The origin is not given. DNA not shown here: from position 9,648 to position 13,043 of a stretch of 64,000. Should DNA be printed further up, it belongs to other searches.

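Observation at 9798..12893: Divergent phosphoenolpyruvate-carboxylase-like protein with altered catalytic signatures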

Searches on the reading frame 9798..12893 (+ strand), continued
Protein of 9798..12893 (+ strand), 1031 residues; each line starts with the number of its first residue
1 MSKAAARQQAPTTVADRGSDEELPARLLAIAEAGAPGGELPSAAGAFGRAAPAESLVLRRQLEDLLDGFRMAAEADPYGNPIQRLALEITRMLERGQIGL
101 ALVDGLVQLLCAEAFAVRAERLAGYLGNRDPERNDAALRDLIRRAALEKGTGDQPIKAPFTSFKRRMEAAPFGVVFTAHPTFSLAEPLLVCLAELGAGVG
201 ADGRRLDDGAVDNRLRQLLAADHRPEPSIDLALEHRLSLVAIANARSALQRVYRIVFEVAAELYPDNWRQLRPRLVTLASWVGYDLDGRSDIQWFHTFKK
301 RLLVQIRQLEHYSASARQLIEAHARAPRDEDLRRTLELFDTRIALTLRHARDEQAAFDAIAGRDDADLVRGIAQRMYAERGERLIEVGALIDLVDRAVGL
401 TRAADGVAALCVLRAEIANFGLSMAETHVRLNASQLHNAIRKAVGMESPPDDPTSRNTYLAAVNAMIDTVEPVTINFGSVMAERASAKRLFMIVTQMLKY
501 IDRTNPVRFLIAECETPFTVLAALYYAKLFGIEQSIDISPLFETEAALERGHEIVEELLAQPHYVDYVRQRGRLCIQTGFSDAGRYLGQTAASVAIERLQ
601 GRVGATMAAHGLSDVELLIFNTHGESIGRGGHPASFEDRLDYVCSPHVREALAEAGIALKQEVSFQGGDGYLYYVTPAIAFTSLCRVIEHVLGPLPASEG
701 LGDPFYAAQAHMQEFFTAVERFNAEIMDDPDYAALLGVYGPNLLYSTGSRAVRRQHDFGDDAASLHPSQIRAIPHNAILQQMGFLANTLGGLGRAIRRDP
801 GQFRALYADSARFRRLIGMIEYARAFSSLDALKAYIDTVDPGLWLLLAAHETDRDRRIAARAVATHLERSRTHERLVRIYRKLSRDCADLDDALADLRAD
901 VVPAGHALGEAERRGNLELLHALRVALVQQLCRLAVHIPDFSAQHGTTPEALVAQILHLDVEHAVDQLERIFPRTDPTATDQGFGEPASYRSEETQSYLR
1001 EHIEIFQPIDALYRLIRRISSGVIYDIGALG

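Call 44: fold_search(model_id=the predicted structure, library=pdb)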
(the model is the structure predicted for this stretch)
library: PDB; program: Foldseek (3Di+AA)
matches with E <= 10: 528; with E <= 0.001: 62
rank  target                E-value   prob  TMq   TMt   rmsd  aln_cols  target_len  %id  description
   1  6v3o_F                2.7e-22  1.00  0.59  0.64   9.4      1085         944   15  Crystal structure of the T-state of maize C4-phosphoenolpyruvate carboxylase in complex with citrate (released 2020-12-09)
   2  1jqn                  1.1e-21  1.00  0.58  0.67   8.3      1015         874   17  Crystal structure of E.coli phosphoenolpyruvate carboxylase in complex with Mn2+ and DCDP (released 2003-01-14)
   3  6v3o_C                1.6e-21  1.00  0.61  0.67   8.8      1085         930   16  Crystal structure of the T-state of maize C4-phosphoenolpyruvate carboxylase in complex with citrate (released 2020-12-09)
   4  6v3o_B                3.8e-21  1.00  0.58  0.63   9.7      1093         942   15  Crystal structure of the T-state of maize C4-phosphoenolpyruvate carboxylase in complex with citrate (released 2020-12-09)
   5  6v3o_D                4.3e-21  1.00  0.58  0.63   9.2      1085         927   14  Crystal structure of the T-state of maize C4-phosphoenolpyruvate carboxylase in complex with citrate (released 2020-12-09)
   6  6v3o_H                4.7e-21  1.00  0.63  0.69   8.6      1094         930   15  Crystal structure of the T-state of maize C4-phosphoenolpyruvate carboxylase in complex with citrate (released 2020-12-09)
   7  6v3o_G                6.0e-21  1.00  0.59  0.65   8.8      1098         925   15  Crystal structure of the T-state of maize C4-phosphoenolpyruvate carboxylase in complex with citrate (released 2020-12-09)
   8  6u2t_A                8.6e-21  1.00  0.62  0.68   8.0      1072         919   16  Crystal structure of the T-state of maize C4-phosphoenolpyruvate carboxylase in complex with malate (released 2020-09-09)
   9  6mgi_A                1.3e-20  1.00  0.62  0.69   8.5      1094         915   15  Photosynthetic phosphoenolpyruvate carboxylase isoenzyme from maize complexed with the allosteric activator glucose-6- (released 2019-09-18)
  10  6u2t_B                1.9e-20  1.00  0.59  0.66   9.0      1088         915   15  Crystal structure of the T-state of maize C4-phosphoenolpyruvate carboxylase in complex with malate (released 2020-09-09)
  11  6v3o_E                1.9e-20  1.00  0.60  0.65   8.7      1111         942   14  Crystal structure of the T-state of maize C4-phosphoenolpyruvate carboxylase in complex with citrate (released 2020-12-09)
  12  6u2t_C                1.9e-20  1.00  0.58  0.64   8.8      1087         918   16  Crystal structure of the T-state of maize C4-phosphoenolpyruvate carboxylase in complex with malate (released 2020-09-09)
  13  1fiy                  1.9e-20  1.00  0.56  0.65   9.3      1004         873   17  THREE-DIMENSIONAL STRUCTURE OF PHOSPHOENOLPYRUVATE CARBOXYLASE FROM ESCHERICHIA COLI AT 2.8 A RESOLUTION (released 1999-02-09)
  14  1jqo_A                2.2e-20  1.00  0.53  0.60   9.5       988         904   14  Crystal structure of C4-form phosphoenolpyruvate carboxylase from maize (released 2003-01-14)
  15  5vyj_A                2.8e-20  1.00  0.61  0.68   7.4       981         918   16  Crystal structure of the photosynthetic phosphoenolpyruvate carboxylase isoenzyme from maize in complex with Gly (released 2017-06-28)
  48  8ojf_B                1.7e-18  1.00  0.50  0.57  10.7      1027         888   15  Arabidopsis thaliana Phosphoenolpyruvate carboxylase PPC1 with bound phosphate (released 2023-05-31)
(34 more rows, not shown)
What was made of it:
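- Checked: The Foldseek top hits are all PEPC crystal structures (call 44).
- Foldseek gives TM 0.53-0.71 and E down to 2.7e-22, and every listed top hit (50 rows) is a PEPC (call 44).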

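Call 45: get_annotated_region(hit=H1, flank=8000)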
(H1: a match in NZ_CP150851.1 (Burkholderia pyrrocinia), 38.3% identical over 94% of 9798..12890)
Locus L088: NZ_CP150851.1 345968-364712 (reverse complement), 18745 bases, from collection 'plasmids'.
description: Burkholderia pyrrocinia strain BX1 plasmid unnamed, complete sequence
organism: Burkholderia pyrrocinia (NCBI taxid 60550)
taxonomy: Bacteria; Pseudomonadota; Betaproteobacteria; Burkholderiales; Burkholderiaceae; Burkholderia; Burkholderia pyrrocinia
host: -; source: -; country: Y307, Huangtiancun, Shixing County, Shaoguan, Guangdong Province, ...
typing (MOB-suite, as given by PLSDB): non-mobilizable
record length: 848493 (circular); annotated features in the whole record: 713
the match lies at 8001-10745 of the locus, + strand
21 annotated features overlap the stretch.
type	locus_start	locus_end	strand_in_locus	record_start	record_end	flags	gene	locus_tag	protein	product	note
CDS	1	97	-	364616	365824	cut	-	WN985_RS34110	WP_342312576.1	aspartate transaminase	-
CDS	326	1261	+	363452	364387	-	nac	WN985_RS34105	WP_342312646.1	nitrogen assimilation transcriptional regulator NAC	GO:0006355 - regulation of DNA-templated transcription [Evidence IEA]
CDS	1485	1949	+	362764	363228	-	-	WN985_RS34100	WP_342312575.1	acetyl-CoA carboxylase biotin carboxyl carrier protein subunit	-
CDS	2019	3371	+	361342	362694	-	accC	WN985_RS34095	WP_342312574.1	acetyl-CoA carboxylase biotin carboxylase subunit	GO:0006633 - fatty acid biosynthetic process [Evidence IEA]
CDS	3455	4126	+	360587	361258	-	pxpB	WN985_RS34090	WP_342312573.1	5-oxoprolinase subunit PxpB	GO:0005975 - carbohydrate metabolic process [Evidence IEA]; GO:0006807 - nitrogen compound metabolic process [Evidence ...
CDS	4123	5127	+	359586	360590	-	-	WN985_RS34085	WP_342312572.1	biotin-dependent carboxyltransferase family protein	-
CDS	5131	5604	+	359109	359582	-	-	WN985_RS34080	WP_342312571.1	acetyl-CoA carboxylase biotin carboxyl carrier protein subunit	-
CDS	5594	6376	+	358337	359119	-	-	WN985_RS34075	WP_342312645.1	5-oxoprolinase subunit PxpA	GO:0005975 - carbohydrate metabolic process [Evidence IEA]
CDS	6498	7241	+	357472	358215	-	-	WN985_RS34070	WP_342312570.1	SDR family oxidoreductase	-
CDS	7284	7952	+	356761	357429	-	-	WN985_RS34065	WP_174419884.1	RraA family protein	-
CDS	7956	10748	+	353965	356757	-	-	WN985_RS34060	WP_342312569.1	phosphoenolpyruvate carboxylase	GO:0015977 - carbon fixation [Evidence IEA]; GO:0006099 - tricarboxylic acid cycle [Evidence IEA]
CDS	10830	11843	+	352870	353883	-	-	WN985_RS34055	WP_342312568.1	D-glycerate dehydrogenase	-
CDS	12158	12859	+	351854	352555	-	-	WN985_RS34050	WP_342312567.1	amino acid ABC transporter permease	GO:0006865 - amino acid transport [Evidence IEA]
CDS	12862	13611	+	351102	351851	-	-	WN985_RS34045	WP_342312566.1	amino acid ABC transporter permease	GO:0006865 - amino acid transport [Evidence IEA]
CDS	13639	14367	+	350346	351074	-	-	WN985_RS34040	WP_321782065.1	amino acid ABC transporter ATP-binding protein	-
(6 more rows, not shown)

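Call 46: get_annotated_region(hit=H4, flank=8000)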
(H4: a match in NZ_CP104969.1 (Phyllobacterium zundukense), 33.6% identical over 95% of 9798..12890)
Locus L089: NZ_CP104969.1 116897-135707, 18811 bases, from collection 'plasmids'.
description: Phyllobacterium zundukense strain A18/3m plasmid p_unnamed4, complete sequence
organism: Phyllobacterium zundukense (NCBI taxid 1867719)
taxonomy: Bacteria; Pseudomonadota; Alphaproteobacteria; Hyphomicrobiales; Phyllobacteriaceae; Phyllobacterium; Phyllobacterium zundukense
host: -; source: Vicia costata,cell culture,root nodule; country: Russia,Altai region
typing (MOB-suite, as given by PLSDB): non-mobilizable
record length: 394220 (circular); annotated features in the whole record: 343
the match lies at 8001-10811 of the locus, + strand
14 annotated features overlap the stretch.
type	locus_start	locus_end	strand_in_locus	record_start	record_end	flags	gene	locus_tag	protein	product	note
CDS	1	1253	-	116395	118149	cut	-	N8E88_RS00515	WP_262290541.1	thiamine pyrophosphate-binding protein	-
CDS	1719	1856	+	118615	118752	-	-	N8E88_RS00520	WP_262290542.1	hypothetical protein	-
CDS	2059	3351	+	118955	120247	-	oxlT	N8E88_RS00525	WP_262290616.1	oxalate/formate MFS antiporter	-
CDS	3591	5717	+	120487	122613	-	-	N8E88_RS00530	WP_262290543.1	acetate--CoA ligase family protein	-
CDS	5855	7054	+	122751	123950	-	sucC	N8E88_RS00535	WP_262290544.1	ADP-forming succinate--CoA ligase subunit beta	GO:0006099 - tricarboxylic acid cycle [Evidence IEA]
CDS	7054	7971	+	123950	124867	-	sucD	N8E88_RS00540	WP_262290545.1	succinate--CoA ligase subunit alpha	-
CDS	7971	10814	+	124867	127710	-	-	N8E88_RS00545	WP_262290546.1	phosphoenolpyruvate carboxylase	GO:0015977 - carbon fixation [Evidence IEA]; GO:0006099 - tricarboxylic acid cycle [Evidence IEA]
CDS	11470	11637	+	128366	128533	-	-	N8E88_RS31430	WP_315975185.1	FCD domain-containing protein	-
CDS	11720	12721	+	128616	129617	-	-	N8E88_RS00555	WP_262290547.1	NAD(P)H-quinone oxidoreductase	-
CDS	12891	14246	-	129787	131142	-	guaD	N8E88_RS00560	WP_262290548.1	guanine deaminase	GO:0006147 - guanine catabolic process [Evidence IEA]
CDS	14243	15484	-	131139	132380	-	-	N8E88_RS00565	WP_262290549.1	urate hydroxylase PuuD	-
CDS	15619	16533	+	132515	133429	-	-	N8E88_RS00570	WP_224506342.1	LysR family transcriptional regulator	-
CDS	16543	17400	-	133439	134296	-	xdhC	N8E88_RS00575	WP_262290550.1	xanthine dehydrogenase accessory protein XdhC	GO:0065003 - protein-containing complex assembly [Evidence IEA]; GO:0009115 - xanthine catabolic process [Evidence IEA]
CDS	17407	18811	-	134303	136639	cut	xdhB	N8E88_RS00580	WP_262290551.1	xanthine dehydrogenase molybdopterin binding subunit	GO:0009115 - xanthine catabolic process [Evidence IEA]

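Call 47: get_annotated_region(hit=H3, flank=8000)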
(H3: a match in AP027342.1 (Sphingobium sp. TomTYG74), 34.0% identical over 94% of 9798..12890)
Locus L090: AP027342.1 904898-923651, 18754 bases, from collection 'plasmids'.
description: Sphingobium sp. TomTYG74 plasmid pTomTYG74a DNA, complete genome
organism: Sphingobium sp. TomTYG74 (NCBI taxid 3028892)
taxonomy: Bacteria; Pseudomonadota; Alphaproteobacteria; Sphingomonadales; Sphingomonadaceae; Sphingobium; Sphingobium sp. TomTYG74
host: -; source: -; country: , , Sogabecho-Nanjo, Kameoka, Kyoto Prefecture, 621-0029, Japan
typing (MOB-suite, as given by PLSDB): non-mobilizable; replicon rep_cluster_545
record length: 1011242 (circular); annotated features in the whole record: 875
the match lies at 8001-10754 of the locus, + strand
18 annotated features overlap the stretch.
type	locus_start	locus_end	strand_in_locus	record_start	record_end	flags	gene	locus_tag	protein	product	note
CDS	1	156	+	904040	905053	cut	-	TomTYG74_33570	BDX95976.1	LacI family transcriptional regulator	-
CDS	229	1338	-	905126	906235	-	-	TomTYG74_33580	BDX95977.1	alcohol dehydrogenase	-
CDS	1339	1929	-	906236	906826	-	-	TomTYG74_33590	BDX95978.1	cupin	-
CDS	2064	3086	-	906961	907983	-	-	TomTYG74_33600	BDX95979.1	3,4-dihydroxyphenylacetate 2,3-dioxygenase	-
CDS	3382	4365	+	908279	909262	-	-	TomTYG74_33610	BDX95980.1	dehydrogenase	-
CDS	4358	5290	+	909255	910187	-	-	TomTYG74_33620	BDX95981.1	aminoglycoside phosphotransferase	-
CDS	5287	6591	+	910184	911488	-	eno_2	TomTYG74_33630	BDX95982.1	enolase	-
CDS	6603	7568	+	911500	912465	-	-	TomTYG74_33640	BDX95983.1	hypothetical protein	-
CDS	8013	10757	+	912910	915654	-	-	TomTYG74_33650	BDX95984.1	hypothetical protein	-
CDS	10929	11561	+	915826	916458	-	-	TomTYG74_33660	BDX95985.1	phage integrase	-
CDS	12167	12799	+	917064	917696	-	-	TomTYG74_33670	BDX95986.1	hypothetical protein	-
CDS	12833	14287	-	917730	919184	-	gabD_2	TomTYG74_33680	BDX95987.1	succinate-semialdehyde dehydrogenase [NADP(+)] GabD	-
CDS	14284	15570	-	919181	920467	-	gabT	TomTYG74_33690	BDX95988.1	4-aminobutyrate transaminase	-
CDS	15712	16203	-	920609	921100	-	-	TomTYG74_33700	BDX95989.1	hypothetical protein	-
CDS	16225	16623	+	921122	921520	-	-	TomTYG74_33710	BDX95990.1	hypothetical protein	-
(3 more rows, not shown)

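Call 48: get_annotated_region(hit=H2, flank=10000)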
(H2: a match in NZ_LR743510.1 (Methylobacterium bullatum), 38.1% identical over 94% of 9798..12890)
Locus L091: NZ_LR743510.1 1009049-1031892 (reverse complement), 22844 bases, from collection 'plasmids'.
description: Methylobacterium bullatum isolate mbul2 plasmid 1
organism: Methylobacterium bullatum (NCBI taxid 570505)
taxonomy: Bacteria; Pseudomonadota; Alphaproteobacteria; Hyphomicrobiales; Methylobacteriaceae; Methylobacterium; Methylobacterium bullatum
host: -; source: -; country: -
typing (MOB-suite, as given by PLSDB): non-mobilizable
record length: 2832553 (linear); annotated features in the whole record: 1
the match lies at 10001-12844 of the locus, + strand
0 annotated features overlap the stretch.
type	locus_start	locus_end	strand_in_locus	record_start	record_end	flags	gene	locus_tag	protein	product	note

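Call 52: search_protein_families(library=pfam, proteins=[L091:889-2055:+, L091:2424-3455:+, L091:3485-4480:-, L091:5325-6689:+, L091:6889-8193:+, L091:8214-9011:+, L091:8965-9507:+, L091:13701-16403:+, L091:12900-13727:-, L091:13734-16124:-], max_evalue=0.00001)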
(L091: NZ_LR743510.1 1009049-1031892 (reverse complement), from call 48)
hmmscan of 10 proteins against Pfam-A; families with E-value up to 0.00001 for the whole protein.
L091:889-2055:+ (388 aa): 1 family
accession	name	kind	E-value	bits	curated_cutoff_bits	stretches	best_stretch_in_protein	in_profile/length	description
PF01594.21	AI-2E_transport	-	2.9e-45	155.3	34.3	1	27-376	4-326/327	AI-2E family transporter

L091:2424-3455:+ (343 aa): 1 family
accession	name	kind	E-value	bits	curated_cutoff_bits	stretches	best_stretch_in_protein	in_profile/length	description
PF08447.18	PAS_3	-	6.1e-07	30.1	25.6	0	36-120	3-88/89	PAS fold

L091:3485-4480:- (331 aa): 2 families
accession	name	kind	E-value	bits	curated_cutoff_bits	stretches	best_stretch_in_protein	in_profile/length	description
PF00589.27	Phage_integrase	-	2.4e-38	132.1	27.1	1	156-307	18-171/172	Phage integrase family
PF02899.23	Phage_int_SAM_1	-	1.4e-22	80.2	22.3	1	23-105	1-83/83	Phage integrase, N-terminal SAM-like domain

L091:5325-6689:+ (454 aa): 4 families
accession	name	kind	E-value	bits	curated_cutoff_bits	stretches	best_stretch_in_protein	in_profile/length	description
PF01761.26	DHQ_synthase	-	4.8e-46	155.6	24.2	1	153-265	2-114/115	3-dehydroquinate synthase N-terminal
PF24621.2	DHQS_C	-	2.8e-41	141.2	27.6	1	267-416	1-144/144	3-dehydroquinate synthase C-terminal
PF13685.12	Fe-ADH_2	-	5.2e-11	43.2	28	1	103-217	2-108/149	Iron-containing alcohol dehydrogenase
PF00465.25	Fe-ADH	-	2.8e-10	40.5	31.3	1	101-211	4-125/168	Iron-containing alcohol dehydrogenase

L091:6889-8193:+ (434 aa): 3 families
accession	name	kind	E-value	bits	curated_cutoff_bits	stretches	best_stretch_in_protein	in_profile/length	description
PF01595.25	CNNM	-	5.4e-39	134.2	28.4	1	13-191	2-180/181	Cyclin M transmembrane N-terminal domain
PF03471.22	CorC_HlyC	-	7.5e-21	74.4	27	1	347-421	3-79/81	Transporter associated domain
PF00571.33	CBS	-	3.2e-15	56.6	24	1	285-330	11-56/57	CBS domain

L091:8214-9011:+ (265 aa): 0 families

L091:8965-9507:+ (180 aa): 0 families

L091:13701-16403:+ (900 aa): 4 families
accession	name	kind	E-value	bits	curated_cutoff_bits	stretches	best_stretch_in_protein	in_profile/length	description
PF13603.12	tRNA-synt_1_2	-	3.9e-63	212.7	25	1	265-450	1-184/185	Leucyl-tRNA synthetase, editing domain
PF00133.28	tRNA-synt_1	-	1.1e-46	159.9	22.7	3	58-268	2-225/414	tRNA synthetases class I (I, L, M and V)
PF09334.17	tRNA-synt_1g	-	3.6e-29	102.2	20.1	1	81-215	3-135/391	tRNA synthetases class I (M)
PF08264.19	Anticodon_1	-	8.2e-18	65.1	25.1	1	742-862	3-143/148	Anticodon-binding domain of tRNA ligase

L091:12900-13727:- (275 aa): 1 family
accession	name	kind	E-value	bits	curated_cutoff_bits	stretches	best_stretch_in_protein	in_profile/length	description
PF01168.26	Ala_racemase_N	-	1.2e-20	74.6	24.1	1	78-270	21-220/220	Alanine racemase, N-terminal domain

L091:13734-16124:- (796 aa): 0 families

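Call 57: find_encoding_contigs(protein=P0199, flank=8000, max_places=2)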
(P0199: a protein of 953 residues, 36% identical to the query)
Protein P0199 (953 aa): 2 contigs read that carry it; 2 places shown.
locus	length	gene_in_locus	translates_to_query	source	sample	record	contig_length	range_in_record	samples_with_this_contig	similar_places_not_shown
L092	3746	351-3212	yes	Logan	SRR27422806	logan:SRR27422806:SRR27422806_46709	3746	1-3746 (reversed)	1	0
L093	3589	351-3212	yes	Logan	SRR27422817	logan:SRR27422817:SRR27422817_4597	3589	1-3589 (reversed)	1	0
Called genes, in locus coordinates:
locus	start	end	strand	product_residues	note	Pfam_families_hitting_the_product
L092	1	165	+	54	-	?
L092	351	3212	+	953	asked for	PF00311:PEPcase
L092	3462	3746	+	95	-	?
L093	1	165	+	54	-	?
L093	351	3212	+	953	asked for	PF00311:PEPcase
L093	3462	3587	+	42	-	?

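Call 58: find_encoding_contigs(protein=P0179, flank=8000, max_places=2)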
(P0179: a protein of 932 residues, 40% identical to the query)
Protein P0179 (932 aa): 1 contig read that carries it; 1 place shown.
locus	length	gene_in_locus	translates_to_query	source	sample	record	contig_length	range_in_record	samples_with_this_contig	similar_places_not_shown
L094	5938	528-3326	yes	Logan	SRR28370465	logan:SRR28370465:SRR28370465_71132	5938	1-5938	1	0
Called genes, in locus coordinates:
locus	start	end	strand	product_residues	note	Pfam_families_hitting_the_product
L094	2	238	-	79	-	?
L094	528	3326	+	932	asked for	PF00311:PEPcase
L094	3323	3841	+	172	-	PF00583:Acetyltransf_1, PF13527:Acetyltransf_9, PF13508:Acetyltransf_7 (weak)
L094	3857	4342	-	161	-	-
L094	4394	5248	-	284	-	PF02230:Abhydrolase_2 (weak), PF00326:Peptidase_S9 (faint)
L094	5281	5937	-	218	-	?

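Call 59: find_encoding_contigs(protein=P0193, flank=8000, max_places=2)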
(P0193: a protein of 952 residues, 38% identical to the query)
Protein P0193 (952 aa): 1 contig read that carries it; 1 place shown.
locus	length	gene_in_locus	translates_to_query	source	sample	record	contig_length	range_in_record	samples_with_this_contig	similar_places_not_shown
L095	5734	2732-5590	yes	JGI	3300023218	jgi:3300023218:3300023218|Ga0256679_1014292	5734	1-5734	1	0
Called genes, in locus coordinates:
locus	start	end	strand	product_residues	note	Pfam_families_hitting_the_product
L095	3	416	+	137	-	?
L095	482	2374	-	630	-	PF26550:Tricorn_2nd (faint), PF07676:PD40 (faint), PF00930:DPPIV_N, PF26549:Tricorn_N (weak), PF05448:AXE1 (faint), PF02129:Peptidase_S15 (faint), PF20434:BD-FAE (faint), PF00326:Peptidase_S9, +1 more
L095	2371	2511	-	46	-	-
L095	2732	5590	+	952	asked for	PF00311:PEPcase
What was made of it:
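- Tried and rejected: Their contigs were too short to be informative (calls 57-59).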
